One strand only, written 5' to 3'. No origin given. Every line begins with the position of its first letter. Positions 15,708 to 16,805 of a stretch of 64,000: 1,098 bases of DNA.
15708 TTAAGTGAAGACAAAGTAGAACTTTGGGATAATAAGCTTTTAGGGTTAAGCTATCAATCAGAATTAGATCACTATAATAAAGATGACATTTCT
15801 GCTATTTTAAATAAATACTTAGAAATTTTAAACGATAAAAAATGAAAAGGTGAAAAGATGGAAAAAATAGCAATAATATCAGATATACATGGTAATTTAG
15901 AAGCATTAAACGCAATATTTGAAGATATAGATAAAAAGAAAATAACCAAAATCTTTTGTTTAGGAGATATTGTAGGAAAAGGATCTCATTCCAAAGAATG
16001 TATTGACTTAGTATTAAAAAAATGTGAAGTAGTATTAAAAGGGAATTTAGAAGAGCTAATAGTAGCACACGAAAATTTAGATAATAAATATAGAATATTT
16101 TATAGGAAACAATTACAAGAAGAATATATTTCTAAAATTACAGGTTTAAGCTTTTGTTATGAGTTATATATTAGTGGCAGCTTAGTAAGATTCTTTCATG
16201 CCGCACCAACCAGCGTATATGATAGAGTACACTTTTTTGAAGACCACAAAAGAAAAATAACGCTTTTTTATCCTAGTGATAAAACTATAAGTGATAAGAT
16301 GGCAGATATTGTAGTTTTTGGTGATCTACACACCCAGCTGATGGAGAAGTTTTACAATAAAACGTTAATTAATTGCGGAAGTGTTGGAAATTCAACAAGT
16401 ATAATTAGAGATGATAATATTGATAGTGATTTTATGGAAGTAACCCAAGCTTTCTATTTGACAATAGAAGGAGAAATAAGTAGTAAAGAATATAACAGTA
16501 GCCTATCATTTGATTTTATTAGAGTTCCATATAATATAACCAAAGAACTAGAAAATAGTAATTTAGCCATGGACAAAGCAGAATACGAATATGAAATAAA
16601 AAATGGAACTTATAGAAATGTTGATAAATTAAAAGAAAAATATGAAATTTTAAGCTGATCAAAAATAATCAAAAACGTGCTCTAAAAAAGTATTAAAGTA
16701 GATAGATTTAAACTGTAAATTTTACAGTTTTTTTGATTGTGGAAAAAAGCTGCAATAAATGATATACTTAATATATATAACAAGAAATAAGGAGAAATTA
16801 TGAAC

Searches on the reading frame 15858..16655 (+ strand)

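Call 91: search_protein_families(library=pfam, proteins=[window:15858-16655:+], max_evalue=0.001)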
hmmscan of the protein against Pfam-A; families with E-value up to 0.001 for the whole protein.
window:15858-16655:+ (266 aa): 3 families
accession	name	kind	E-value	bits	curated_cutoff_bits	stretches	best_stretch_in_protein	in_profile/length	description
PF00149.33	Metallophos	-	1.2e-13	52.4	21.5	1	3-84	2-86/191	Calcineurin-like phosphoesterase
PF12850.12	Metallophos_2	-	1.5e-11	45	27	1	3-179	2-138/154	Calcineurin-like phosphoesterase superfamily domain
PF14582.11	Metallophos_3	-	0.00018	21.3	28.2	0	2-81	6-85/259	Metallophosphoesterase, calcineurin superfamily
